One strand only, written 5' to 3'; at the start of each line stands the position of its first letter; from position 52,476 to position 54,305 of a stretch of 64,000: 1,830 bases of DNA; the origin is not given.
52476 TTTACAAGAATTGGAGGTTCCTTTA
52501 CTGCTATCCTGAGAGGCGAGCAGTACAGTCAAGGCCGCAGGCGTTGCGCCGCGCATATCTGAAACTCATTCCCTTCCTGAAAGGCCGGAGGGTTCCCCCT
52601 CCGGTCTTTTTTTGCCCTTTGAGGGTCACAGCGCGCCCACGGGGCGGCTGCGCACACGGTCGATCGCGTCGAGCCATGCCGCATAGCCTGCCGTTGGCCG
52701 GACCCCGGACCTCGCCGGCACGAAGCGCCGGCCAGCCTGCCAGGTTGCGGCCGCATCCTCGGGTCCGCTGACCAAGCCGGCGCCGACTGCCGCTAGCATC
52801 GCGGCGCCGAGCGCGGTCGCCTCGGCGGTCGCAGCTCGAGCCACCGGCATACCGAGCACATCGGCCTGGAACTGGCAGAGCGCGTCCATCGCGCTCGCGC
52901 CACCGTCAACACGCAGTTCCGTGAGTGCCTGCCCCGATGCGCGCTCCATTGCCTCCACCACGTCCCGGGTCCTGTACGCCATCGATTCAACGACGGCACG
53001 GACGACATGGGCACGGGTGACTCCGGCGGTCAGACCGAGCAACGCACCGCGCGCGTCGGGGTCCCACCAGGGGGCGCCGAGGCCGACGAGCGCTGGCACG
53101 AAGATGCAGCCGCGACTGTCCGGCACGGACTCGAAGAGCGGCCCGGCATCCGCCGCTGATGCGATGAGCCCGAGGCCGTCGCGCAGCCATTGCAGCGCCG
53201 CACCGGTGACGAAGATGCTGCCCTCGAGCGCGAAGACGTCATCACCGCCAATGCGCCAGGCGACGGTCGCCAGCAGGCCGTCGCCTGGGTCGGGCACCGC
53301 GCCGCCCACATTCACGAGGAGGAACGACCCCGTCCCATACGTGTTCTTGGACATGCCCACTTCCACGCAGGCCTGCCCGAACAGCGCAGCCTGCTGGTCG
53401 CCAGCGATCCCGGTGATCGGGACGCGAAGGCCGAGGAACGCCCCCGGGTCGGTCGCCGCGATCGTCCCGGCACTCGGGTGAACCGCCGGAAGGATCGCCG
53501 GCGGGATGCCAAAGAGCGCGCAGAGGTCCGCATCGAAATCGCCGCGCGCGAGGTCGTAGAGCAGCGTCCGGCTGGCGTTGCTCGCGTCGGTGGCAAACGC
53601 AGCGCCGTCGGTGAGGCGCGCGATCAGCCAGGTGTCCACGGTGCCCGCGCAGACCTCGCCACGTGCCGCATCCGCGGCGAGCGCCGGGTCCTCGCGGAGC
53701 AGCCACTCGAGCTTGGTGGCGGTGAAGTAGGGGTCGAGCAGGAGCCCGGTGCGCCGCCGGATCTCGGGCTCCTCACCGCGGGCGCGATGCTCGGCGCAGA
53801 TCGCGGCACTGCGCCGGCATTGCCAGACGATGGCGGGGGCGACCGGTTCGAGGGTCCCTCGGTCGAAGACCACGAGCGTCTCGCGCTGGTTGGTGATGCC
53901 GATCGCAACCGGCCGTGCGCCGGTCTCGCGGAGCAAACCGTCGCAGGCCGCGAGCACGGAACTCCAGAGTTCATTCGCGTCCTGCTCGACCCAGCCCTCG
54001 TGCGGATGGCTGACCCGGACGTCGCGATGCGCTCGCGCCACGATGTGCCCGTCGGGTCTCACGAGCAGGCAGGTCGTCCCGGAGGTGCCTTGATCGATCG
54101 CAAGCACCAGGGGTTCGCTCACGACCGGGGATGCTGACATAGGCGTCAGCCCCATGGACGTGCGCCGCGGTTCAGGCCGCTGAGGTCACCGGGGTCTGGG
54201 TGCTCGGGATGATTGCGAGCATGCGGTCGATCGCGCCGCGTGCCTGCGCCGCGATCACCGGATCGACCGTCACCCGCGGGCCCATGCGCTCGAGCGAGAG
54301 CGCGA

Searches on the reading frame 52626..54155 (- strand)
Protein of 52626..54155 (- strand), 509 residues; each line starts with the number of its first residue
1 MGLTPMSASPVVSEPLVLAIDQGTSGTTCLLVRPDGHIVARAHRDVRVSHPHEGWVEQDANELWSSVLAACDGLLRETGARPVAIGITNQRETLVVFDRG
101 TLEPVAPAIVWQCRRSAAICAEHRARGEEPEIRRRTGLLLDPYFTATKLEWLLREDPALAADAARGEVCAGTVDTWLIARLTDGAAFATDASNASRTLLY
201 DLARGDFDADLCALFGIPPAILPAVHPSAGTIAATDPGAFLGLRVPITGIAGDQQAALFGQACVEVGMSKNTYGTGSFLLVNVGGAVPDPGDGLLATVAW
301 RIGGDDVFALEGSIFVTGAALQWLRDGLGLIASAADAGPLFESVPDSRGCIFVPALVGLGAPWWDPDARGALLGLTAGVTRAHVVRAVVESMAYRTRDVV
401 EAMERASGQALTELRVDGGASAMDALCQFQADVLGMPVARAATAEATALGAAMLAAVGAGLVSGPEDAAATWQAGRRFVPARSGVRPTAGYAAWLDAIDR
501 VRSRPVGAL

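Call 6: search_protein_families(library=pfam, proteins=[window:52626-54155:-], max_evalue=0.01)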
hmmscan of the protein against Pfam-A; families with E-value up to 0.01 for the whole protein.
window:52626-54155:- (509 aa): 2 families
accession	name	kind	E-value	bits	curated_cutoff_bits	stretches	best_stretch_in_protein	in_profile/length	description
PF00370.27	FGGY_N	-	4.6e-64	216.8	28.8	1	17-260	2-245/245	FGGY family of carbohydrate kinases, N-terminal domain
PF02782.22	FGGY_C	-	1.4e-44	152.7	27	1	271-458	3-197/198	FGGY family of carbohydrate kinases, C-terminal domain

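Call 55: search_protein_families(library=ncbifam, proteins=[window:52626-54155:-], max_evalue=0.001)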
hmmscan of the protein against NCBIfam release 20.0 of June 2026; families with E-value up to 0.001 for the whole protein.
window:52626-54155:- (509 aa): 12 families
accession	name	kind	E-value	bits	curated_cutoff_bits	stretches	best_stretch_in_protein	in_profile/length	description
TIGR01311.1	glycerol_kin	equivalog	4.4e-172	572.8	590.35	1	16-502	2-494/496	glycerol kinase GlpK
NF000756.0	PRK00047.1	subfamily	1.1e-170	568.3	498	1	15-501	5-494/502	glycerol kinase GlpK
TIGR01312.1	XylB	equivalog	7.6e-59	199.5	380.25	1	19-472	2-452/481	xylulokinase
TIGR01314.1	gntK_FGGY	equivalog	1.2e-32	113.2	648.55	1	17-463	2-454/505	gluconokinase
NF011601.0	PRK15027.1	equivalog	1e-30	106.6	912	1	18-458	3-435/484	xylulokinase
NF008187.0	PRK10939.1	equivalog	1.6e-25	89.7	528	2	16-329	5-317/521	autoinducer-2 kinase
TIGR02628.1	fuculo_kin_coli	equivalog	5.2e-25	88.3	470.9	1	17-479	3-462/465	L-fuculokinase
TIGR01315.1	5C_CHO_kinase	subfamily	1.4e-20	73.5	408.7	2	347-473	378-506/541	FGGY family pentulose kinase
NF003154.0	PRK04123.1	equivalog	1.1e-14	54.1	428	1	362-470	395-503/554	ribulokinase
NF007925.0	PRK10640.1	equivalog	2.9e-14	52.4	639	2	19-256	8-239/489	rhamnulokinase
TIGR02627.1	rhamnulo_kin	equivalog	1.3e-13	50.4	527.95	2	380-454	357-430/454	rhamnulokinase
TIGR01234.1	L-ribulokinase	equivalog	4.1e-12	45.6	583.25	1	365-463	391-489/536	ribulokinase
